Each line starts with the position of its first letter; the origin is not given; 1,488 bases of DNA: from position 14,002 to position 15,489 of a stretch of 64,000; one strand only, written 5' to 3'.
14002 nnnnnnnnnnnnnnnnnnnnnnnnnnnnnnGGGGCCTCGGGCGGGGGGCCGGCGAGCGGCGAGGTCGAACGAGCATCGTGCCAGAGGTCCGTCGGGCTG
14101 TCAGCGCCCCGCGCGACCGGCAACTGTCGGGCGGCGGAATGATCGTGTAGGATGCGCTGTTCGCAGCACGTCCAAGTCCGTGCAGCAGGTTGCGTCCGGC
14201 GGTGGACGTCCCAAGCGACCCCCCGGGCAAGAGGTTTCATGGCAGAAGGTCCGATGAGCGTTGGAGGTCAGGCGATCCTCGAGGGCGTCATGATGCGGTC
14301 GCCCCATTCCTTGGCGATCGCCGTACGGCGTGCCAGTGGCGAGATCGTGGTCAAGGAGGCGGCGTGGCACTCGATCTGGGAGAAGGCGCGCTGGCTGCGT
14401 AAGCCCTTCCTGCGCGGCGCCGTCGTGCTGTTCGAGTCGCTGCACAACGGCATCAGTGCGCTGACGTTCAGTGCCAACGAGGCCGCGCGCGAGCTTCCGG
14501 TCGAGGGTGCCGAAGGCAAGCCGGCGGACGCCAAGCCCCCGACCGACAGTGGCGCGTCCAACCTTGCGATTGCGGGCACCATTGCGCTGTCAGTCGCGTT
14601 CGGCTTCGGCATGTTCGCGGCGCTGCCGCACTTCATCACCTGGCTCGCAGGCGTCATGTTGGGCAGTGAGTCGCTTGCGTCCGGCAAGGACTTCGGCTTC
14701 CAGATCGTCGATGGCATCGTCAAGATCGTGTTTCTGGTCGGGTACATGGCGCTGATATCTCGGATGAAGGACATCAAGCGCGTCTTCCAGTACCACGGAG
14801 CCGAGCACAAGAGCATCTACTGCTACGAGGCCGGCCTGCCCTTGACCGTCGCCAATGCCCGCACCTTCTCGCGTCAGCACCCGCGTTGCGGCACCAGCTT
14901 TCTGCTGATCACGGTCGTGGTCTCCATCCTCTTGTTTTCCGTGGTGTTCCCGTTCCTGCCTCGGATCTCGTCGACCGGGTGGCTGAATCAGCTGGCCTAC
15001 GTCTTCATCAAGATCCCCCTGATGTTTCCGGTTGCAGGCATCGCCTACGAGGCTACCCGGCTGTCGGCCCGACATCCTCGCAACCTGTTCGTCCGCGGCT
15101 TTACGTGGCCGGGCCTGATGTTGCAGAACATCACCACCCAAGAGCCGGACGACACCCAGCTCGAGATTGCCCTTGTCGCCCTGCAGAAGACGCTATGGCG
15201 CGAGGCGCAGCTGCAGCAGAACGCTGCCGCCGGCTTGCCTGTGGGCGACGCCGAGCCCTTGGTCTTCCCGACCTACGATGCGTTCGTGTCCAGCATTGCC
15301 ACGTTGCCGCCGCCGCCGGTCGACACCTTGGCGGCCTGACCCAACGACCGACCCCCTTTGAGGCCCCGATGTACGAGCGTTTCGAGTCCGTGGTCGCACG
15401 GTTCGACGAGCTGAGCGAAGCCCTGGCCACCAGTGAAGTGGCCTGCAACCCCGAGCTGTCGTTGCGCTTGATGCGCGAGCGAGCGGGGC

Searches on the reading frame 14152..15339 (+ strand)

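Call 68: search_protein_families(library=pfam, proteins=[window:14152-15339:+], max_evalue=0.001)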
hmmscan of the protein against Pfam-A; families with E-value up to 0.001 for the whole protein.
window:14152-15339:+ (395 aa): 1 family
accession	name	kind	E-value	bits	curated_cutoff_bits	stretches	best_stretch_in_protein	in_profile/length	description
PF07136.16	DUF1385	-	1.2e-77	260.7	22.1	1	85-348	2-225/227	Protein of unknown function (DUF1385)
